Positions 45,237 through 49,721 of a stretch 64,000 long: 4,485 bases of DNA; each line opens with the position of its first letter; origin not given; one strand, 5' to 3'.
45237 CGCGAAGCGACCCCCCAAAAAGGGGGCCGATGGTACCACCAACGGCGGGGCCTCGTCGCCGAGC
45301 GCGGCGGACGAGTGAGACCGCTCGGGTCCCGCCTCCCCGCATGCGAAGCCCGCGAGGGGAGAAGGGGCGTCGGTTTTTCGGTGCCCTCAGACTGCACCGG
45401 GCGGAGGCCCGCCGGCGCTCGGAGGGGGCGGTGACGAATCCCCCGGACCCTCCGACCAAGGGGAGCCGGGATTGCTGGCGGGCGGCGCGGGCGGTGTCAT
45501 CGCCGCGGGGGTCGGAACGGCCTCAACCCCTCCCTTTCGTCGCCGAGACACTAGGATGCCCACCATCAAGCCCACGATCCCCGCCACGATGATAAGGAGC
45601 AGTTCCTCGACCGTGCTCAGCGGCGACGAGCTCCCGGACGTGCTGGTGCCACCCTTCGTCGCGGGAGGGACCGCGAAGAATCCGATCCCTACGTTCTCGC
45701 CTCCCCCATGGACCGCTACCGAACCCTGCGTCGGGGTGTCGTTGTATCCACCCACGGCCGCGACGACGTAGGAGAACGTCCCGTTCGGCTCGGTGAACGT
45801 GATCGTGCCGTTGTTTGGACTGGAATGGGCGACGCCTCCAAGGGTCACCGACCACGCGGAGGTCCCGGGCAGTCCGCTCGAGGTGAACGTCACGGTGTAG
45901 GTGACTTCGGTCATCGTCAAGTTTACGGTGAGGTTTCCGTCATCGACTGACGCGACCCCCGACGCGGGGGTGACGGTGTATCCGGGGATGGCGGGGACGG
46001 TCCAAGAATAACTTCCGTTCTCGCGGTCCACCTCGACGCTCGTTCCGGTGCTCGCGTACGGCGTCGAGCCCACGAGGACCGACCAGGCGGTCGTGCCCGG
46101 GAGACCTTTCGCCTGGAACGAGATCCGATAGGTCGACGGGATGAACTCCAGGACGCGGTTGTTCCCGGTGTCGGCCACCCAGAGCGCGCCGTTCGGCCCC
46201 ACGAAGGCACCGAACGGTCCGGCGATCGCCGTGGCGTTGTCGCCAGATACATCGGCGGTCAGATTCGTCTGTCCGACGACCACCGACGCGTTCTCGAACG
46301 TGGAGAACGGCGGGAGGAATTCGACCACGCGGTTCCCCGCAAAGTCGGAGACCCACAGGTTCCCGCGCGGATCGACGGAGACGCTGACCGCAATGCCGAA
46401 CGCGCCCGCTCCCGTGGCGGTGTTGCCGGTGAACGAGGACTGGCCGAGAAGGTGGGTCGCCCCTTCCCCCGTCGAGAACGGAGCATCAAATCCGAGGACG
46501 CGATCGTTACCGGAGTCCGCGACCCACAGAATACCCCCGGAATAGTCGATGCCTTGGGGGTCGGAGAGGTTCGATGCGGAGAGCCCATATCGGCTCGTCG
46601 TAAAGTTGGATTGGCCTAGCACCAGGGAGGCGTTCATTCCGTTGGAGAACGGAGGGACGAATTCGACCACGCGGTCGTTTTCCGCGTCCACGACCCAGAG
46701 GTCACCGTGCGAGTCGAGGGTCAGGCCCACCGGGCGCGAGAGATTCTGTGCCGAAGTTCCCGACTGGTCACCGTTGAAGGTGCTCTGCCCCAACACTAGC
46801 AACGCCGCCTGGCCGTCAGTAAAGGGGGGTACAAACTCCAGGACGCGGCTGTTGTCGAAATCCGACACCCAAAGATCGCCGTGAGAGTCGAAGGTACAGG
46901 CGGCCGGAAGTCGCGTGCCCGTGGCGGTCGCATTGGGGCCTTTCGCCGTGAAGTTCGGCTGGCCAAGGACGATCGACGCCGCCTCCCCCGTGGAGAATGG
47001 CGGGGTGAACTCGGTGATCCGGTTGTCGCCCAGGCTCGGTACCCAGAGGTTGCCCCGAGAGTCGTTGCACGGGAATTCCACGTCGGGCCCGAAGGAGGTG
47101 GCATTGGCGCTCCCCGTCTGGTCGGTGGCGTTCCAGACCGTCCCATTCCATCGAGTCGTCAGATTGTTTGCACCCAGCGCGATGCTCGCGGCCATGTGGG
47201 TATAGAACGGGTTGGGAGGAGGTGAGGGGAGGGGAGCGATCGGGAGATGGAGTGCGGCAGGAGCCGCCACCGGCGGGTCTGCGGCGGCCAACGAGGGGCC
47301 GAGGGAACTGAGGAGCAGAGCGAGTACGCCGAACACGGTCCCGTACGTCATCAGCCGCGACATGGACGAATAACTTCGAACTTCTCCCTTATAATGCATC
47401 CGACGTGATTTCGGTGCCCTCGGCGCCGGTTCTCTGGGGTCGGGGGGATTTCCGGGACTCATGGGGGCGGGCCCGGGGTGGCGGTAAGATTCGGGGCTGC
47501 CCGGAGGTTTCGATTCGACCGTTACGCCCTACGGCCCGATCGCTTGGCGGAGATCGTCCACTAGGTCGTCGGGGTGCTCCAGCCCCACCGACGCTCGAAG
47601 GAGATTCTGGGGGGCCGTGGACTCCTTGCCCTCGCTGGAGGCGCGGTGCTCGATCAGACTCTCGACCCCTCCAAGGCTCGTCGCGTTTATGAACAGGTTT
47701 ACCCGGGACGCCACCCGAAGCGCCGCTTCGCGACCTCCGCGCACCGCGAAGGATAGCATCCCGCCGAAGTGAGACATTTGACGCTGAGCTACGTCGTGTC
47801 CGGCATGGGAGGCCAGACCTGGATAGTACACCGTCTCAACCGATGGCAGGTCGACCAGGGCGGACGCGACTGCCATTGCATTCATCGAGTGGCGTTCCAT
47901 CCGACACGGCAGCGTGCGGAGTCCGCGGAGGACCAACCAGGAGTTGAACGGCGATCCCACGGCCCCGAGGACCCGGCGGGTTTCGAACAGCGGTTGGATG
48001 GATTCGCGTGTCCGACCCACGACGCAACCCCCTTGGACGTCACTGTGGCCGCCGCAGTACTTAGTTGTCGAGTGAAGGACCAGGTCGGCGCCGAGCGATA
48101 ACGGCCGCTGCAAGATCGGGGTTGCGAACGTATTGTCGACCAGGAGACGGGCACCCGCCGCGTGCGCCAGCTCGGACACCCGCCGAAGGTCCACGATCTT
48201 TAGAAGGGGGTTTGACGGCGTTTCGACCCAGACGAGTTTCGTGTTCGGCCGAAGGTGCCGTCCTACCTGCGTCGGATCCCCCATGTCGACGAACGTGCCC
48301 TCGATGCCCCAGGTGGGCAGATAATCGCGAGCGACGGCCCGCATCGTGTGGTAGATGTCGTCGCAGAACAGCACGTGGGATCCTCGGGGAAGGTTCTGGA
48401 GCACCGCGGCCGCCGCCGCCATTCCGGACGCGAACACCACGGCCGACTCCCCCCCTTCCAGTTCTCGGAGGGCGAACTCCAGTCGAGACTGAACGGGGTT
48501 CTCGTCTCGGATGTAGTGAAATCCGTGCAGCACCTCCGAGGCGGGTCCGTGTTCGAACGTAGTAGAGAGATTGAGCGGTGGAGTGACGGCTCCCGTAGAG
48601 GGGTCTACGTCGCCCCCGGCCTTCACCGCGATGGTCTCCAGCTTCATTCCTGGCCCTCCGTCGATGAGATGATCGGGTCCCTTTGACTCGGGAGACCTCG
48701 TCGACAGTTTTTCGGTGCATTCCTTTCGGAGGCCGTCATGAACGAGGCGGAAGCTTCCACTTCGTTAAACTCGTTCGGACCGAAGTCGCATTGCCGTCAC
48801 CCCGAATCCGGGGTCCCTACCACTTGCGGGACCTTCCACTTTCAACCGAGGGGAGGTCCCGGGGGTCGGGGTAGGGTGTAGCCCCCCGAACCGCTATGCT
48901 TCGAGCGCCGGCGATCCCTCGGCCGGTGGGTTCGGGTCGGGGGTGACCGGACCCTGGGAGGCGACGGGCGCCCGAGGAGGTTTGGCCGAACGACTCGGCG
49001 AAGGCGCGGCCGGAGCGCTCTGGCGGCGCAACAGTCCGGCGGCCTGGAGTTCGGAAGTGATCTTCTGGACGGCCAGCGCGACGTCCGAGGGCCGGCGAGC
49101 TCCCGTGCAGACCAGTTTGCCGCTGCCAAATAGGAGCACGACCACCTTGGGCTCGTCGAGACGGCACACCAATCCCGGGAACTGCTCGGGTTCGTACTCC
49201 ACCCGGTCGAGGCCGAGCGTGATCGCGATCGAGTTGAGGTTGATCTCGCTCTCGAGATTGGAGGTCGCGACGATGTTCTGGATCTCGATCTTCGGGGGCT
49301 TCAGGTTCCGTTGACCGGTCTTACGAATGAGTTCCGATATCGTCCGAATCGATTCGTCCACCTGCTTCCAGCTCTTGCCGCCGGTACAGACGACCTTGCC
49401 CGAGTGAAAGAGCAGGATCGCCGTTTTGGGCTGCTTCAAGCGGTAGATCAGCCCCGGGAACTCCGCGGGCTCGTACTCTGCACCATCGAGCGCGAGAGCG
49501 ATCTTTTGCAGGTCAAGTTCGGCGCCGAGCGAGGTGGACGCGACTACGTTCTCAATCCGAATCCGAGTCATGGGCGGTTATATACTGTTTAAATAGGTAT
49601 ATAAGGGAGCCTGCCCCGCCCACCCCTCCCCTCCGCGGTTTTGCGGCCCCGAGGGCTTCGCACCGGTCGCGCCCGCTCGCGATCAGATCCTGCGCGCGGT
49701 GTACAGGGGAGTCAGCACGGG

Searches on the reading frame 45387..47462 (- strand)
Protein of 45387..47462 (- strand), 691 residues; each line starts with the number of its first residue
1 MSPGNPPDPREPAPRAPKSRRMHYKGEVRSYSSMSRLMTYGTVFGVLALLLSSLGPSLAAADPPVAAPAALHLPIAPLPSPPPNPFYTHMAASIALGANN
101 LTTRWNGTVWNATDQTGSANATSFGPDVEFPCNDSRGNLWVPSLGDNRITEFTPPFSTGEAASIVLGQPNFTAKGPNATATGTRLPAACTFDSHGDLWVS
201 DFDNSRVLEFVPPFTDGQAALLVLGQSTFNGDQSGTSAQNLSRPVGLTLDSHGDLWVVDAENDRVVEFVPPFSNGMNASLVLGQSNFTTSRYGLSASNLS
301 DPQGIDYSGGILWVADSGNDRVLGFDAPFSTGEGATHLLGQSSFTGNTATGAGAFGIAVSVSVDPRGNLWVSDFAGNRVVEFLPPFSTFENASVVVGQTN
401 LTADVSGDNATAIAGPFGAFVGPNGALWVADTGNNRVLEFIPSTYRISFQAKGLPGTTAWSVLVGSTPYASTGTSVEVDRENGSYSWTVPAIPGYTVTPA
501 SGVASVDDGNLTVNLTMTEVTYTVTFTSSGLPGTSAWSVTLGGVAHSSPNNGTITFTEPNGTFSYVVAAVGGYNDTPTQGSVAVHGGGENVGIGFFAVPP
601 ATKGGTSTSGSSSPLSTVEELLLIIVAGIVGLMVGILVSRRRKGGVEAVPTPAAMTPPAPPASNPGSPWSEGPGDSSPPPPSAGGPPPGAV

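Call 8: search_protein_families(library=ncbifam, proteins=[window:45387-47462:-], max_evalue=1)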
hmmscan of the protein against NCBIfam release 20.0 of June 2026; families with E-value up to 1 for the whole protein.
window:45387-47462:- (691 aa): 2 families
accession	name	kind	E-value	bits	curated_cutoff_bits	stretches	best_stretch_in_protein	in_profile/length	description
NF035926.1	scyF_NHL_VPEP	equivalog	1.3e-12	47.6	350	3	194-381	113-272/376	scytonemin biosynthesis PEP-CTERM protein ScyF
TIGR02604.1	Piru_Ver_Nterm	subfamily_domain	0.085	12.2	122.2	0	241-261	13-33/367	PVC-type heme-binding CxxCH protein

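Call 9: search_protein_families(library=pfam, proteins=[window:45387-47462:-], max_evalue=0.01)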
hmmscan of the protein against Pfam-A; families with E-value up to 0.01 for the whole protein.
window:45387-47462:- (691 aa): 6 families
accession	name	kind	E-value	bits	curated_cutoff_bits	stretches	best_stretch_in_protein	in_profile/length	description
PF01436.27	NHL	-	2.6e-24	84.4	20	3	241-268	1-28/28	NHL repeat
PF24684.1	Vgb_lyase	-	4.6e-06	26.1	50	0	411-437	94-120/290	Virginiamycin B lyase family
PF08450.18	SGL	-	8e-06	26.1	26.3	0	399-443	173-213/246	SMP-30/Gluconolactonase/LRE-like region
PF21070.2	IcmF_helical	-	5.9e-05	23.7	24.1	0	217-288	33-102/106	Type VI secretion protein IcmF helical domain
PF07494.17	Reg_prop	-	0.0022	18.4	20.4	0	360-372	9-21/24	Two component regulator propeller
PF25021.1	TEN_NHL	-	0.0048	16.4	27.1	0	231-267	131-167/357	Teneurin NHL domain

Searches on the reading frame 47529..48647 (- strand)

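Call 9: search_protein_families(library=pfam, proteins=[window:47529-48647:-], max_evalue=0.01)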
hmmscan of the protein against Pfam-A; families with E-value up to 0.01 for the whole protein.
window:47529-48647:- (372 aa): 3 families
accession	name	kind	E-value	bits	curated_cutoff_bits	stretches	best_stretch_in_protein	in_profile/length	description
PF01053.26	Cys_Met_Meta_PP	-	3.8e-118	394.8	27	1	4-370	1-380/381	Cys/Met metabolism PLP-dependent enzyme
PF00155.27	Aminotran_1_2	-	0.00061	19.5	19.7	1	67-176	66-190/361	Aminotransferase class I and II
PF00266.25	Aminotran_5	-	0.00091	18.7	21.5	1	124-199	128-204/371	Aminotransferase class-V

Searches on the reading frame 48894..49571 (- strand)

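Call 9: search_protein_families(library=pfam, proteins=[window:48894-49571:-], max_evalue=0.01)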
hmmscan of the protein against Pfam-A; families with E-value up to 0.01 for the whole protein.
window:48894-49571:- (225 aa): 2 families
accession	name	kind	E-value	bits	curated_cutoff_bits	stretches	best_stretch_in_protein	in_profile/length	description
PF00352.27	TBP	-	1.7e-59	198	22.9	2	94-176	1-83/85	Transcription factor TFIID (or TATA-binding protein, TBP)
PF11858.14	DUF3378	-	0.0015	19.1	27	0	37-66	26-55/76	Domain of unknown function (DUF3378)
